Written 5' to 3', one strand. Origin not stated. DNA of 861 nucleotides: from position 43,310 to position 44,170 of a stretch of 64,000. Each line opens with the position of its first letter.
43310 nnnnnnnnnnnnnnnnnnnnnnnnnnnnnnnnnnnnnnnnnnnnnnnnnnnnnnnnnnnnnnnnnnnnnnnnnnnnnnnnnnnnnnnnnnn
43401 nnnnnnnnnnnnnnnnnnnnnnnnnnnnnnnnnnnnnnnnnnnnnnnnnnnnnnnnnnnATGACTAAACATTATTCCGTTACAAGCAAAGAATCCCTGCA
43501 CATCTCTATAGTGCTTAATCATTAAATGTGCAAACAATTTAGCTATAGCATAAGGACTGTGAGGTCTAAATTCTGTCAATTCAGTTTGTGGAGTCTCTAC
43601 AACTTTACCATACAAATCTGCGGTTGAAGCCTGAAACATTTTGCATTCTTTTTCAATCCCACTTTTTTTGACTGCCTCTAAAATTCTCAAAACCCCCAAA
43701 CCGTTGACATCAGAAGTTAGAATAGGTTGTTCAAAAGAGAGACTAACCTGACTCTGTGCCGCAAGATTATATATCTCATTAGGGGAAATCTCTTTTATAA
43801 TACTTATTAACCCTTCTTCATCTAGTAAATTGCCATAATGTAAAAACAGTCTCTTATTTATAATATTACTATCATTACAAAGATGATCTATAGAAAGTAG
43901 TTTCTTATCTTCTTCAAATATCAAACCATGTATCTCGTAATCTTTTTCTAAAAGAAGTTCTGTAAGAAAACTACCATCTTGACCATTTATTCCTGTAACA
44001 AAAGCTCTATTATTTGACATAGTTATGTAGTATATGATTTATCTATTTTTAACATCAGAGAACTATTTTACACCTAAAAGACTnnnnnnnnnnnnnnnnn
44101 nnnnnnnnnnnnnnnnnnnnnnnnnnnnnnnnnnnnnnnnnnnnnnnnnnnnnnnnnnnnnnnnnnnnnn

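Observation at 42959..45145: Tandem gmd genes forming a mosaic: 477-bp block 99.8% identical, 5' halves only about 50% identical at the protein level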

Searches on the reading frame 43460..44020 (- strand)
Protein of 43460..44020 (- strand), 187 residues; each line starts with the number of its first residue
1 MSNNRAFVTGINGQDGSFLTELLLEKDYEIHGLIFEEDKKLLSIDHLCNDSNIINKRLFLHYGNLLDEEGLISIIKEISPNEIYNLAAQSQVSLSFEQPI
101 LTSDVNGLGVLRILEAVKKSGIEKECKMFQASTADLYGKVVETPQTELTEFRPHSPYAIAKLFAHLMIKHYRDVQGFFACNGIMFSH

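Call 11: find_homologous_proteins(query=window:43460-44020:-, max_evalue=1e-10)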
Query seq(187 aa) (187 aa): 7427 proteins with E <= 1e-10 among 7528 candidates; the best 120 are listed.
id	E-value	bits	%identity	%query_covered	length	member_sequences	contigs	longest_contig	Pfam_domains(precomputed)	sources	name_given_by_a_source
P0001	3.0e-61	224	55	98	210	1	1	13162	PF04321.24,PF16363.12,PF02719.22,PF01370.28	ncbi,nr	ncbi:MAG TPA: GDP-mannose 4,6-dehydratase, partial [Candidatus Nanoarchaeia archaeon]|nr:GDP-mannose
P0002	2.9e-60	221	55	98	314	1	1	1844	PF04321.24,PF16363.12,PF02719.22,PF01370.28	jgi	-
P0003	8.3e-60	219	56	99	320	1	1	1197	PF04321.24,PF16363.12,PF01370.28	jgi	jgi:GDPmannose 4,6-dehydratase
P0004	4.8e-59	217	55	100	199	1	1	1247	PF04321.24,PF16363.12,PF01370.28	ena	-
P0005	3.4e-58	214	53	98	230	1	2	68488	PF04321.24,PF16363.12,PF02719.22,PF01370.28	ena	-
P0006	3.5e-58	214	54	98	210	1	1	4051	PF04321.24,PF16363.12,PF01370.28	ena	-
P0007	3.9e-58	214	53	98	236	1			PF04321.24,PF16363.12,PF02719.22,PF01370.28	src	-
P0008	5.7e-58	213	52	98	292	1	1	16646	PF04321.24,PF16363.12,PF02719.22,PF01370.28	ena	-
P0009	6.2e-58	213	53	100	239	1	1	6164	PF04321.24,PF16363.12,PF01370.28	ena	-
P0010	7.6e-58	213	52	98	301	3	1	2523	PF04321.24,PF16363.12,PF01370.28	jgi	jgi:GDPmannose 4,6-dehydratase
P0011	9.6e-58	213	52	100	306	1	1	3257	PF04321.24,PF16363.12,PF02719.22,PF01370.28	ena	-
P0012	9.8e-58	213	54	98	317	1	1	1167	PF04321.24,PF16363.12,PF01370.28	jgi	-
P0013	1.1e-57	212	52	99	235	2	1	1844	PF04321.24,PF16363.12,PF01370.28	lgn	-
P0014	1.9e-57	212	53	100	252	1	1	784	PF04321.24,PF16363.12,PF02719.22,PF01370.28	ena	-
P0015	3.5e-57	211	53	98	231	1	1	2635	PF04321.24,PF16363.12,PF01370.28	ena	-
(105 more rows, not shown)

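Call 28: search_protein_representatives(protein=window:43463-44020:-)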
Query: 186 residues. Proteins with E-value up to 0.001 (for the whole library): 18803; up to 1e-10: 6435; up to 1e-30: 685. The best 150 are listed.
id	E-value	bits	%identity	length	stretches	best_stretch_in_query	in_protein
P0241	2.7e-70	251.8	50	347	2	1-185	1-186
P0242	2.9e-56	206.1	51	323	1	4-185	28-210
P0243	6.2e-54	198.5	54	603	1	5-185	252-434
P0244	7.3e-54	198.3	49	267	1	2-186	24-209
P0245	1.2e-53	197.6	51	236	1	1-186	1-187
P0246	1.6e-53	197.1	50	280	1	3-186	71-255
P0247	2.5e-53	196.5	56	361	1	5-185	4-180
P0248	2.7e-53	196.4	56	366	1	5-185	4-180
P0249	2.7e-53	196.4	55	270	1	5-186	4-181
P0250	1.2e-52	194.3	49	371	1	4-185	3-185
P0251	1.2e-52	194.3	53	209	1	6-185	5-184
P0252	1.4e-52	194.1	55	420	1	5-185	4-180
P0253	1.4e-52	194.1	49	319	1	4-185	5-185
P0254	5.2e-52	192.3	49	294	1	5-185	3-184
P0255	6.5e-52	191.9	54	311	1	5-185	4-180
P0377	7.6e-42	159.1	47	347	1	5-185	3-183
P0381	1.4e-41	158.3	45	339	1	4-185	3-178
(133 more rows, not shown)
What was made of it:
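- Tried and rejected: an exhaustive phmmer scan of 1.84 billion representatives (call 28);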

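Call 30: find_related_loci(query=window:43463-44020:-, collection=genome_contigs, flank=6000)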
Query window:43463-44020:- (186 aa) in genome_contigs; peptide patterns used: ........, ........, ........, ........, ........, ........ (x = any residue, [..] = any of these).
200 stretches matched a pattern; 10 encode a relative of the query (tblastn E <= 1e-3); 10 distinct loci.
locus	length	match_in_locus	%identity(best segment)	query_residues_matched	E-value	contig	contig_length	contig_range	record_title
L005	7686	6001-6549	51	5-186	1e-62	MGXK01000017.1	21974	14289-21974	MAG: Gammaproteobacteria bacterium RBG_16_51_14 RBG_16_scaffold_13318, whole genome shotgun sequence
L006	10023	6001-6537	52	6-186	3e-62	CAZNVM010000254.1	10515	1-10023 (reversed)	MAG TPA_asm: uncultured Planctomycetaceae bacterium isolate SRP098377_co2_212 genome assembly, contig: k141_1534991, who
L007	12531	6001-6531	53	6-186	7e-61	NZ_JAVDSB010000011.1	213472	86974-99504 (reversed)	Paenibacillus qinlingensis strain CC258 Ga0451258_11, whole genome shotgun sequence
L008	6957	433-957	52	6-186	4e-59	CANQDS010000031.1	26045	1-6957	MAG: uncultured Lachnospiraceae bacterium isolate Lapin-003-2__bin42 genome assembly, contig: Lapin-003-2__NODE_1810_len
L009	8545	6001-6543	49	5-186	4e-59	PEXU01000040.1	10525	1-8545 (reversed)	MAG: Candidatus Kerfeldbacteria bacterium CG08_land_8_20_14_0_20_40_16 CG08_land_8_20_14_0.20_scaffold_4064_c, whole gen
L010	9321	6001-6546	49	5-186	2e-58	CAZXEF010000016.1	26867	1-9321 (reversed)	MAG TPA_asm: uncultured bacterium isolate binchicken_co129_934 genome assembly, contig: NODE_4777_length_26867_cov_5.763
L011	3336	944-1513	48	1-186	2e-58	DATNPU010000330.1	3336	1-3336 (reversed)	MAG TPA_asm: Microcoleaceae cyanobacterium isolate SMAG_U16489 k141_1000813, whole genome shotgun sequence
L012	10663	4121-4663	45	5-186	1e-53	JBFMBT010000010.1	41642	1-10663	MAG: Verrucomicrobiota bacterium isolate MAG171 MAG171_10, whole genome shotgun sequence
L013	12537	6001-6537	48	6-186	3e-50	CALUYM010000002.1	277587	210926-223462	MAG: uncultured Anaeroplasmataceae bacterium isolate BRZ_QB__bin29 genome assembly, contig: BRZ_QB__NODE_11_length_27758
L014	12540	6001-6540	45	5-186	6e-48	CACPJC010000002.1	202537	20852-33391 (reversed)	MAG: uncultured Candidatus Actinomarina sp. isolate AG-913-G17 genome assembly, contig: AG-913-G17_NODE_2, whole genome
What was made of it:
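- Tried and rejected: A-specific peptide patterns against 185,579 species genomes (call 30);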

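Call 31: find_related_loci(query=window:43463-44020:-, collection=metagenome_contigs, flank=6000)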
Query window:43463-44020:- (186 aa) in metagenome_contigs; peptide patterns used: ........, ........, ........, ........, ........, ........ (x = any residue, [..] = any of these).
314 stretches matched a pattern; 49 encode a relative of the query (tblastn E <= 1e-3); 49 distinct loci.
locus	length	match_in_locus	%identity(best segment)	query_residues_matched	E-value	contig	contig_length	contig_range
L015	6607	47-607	54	1-186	1e-66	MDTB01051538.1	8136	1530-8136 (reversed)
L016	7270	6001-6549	51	5-186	4e-62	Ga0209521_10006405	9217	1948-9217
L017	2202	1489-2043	51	3-186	4e-63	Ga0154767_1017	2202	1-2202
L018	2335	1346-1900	51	3-186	9e-63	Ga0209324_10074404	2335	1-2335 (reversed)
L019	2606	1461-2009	50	5-186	2e-61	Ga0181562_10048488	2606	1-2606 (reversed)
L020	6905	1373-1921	50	5-186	2e-59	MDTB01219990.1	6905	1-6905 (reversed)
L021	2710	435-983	49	5-186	5e-59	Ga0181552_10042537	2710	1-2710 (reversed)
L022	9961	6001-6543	49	5-186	2e-58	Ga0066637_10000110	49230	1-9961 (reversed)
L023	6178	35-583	49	4-186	4e-58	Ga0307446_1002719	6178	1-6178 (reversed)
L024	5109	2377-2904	51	6-186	1e-56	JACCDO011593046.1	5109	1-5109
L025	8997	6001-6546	47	6-186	5e-56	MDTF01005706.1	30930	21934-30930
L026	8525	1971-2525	48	3-186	5e-54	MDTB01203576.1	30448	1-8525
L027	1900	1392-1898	49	4-171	3e-54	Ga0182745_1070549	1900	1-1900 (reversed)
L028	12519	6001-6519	51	5-186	9e-53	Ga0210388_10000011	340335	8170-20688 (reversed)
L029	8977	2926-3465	49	5-186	1e-51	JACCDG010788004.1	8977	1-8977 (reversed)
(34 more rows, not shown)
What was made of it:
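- Tried and rejected: the same patterns against JGI metagenomes (call 31).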

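Call 61: find_encoding_contigs(protein=P0381, flank=5000, max_places=3)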
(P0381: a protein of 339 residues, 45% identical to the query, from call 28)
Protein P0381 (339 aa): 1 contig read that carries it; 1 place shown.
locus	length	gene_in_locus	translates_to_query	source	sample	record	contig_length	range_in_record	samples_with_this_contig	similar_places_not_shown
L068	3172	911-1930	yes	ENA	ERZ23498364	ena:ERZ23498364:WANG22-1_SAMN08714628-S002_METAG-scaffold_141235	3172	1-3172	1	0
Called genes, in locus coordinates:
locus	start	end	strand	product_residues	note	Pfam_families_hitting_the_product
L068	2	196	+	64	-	?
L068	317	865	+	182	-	-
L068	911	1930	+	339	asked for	PF01370:Epimerase, PF02719:Polysacc_synt_2 (weak), PF04321:RmlD_sub_bind, PF16363:GDP_Man_Dehyd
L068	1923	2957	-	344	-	PF00480:ROK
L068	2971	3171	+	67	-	?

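Call 62: find_encoding_contigs(protein=P0377, flank=6000, max_places=3)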
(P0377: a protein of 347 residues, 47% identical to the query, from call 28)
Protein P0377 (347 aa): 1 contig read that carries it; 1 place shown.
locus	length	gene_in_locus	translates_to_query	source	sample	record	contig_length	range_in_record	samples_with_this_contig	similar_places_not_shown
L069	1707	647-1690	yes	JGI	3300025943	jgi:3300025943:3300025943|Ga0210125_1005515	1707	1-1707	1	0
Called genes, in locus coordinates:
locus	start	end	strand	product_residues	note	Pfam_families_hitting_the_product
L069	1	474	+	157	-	?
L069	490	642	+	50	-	-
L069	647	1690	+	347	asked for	PF01370:Epimerase, PF02719:Polysacc_synt_2 (weak), PF16363:GDP_Man_Dehyd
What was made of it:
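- Tried and rejected: (5) The genomic context of the two RR-less Gmd-like proteins could not be read because their contigs are only 3.2 kb and 1.7 kb (calls 61, 62).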

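Call 63: search_protein_families(library=ncbifam, proteins=[window:43463-44020:-], max_evalue=1e-10)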
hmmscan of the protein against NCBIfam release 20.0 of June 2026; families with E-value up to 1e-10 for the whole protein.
window:43463-44020:- (186 aa): 5 families
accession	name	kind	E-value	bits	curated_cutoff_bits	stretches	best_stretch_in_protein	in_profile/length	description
TIGR01472.1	gmd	equivalog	3.4e-65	220.5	415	1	5-185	2-183/342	GDP-mannose 4,6-dehydratase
TIGR02622.1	CDP_4_6_dhtase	equivalog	1.3e-17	64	278.45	1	3-173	4-170/352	CDP-glucose 4,6-dehydratase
TIGR01181.1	dTDP_gluc_dehyt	equivalog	2.2e-17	63.2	365.1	1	7-174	3-168/321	dTDP-glucose 4,6-dehydratase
TIGR04180.1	EDH_00030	hypoth_equivalog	2e-15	56.7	475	1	7-171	2-159/297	NAD-dependent 4,6-dehydratase LegB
TIGR01179.1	galE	equivalog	1.2e-13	50.6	262.3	1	7-175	3-163/332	UDP-glucose 4-epimerase GalE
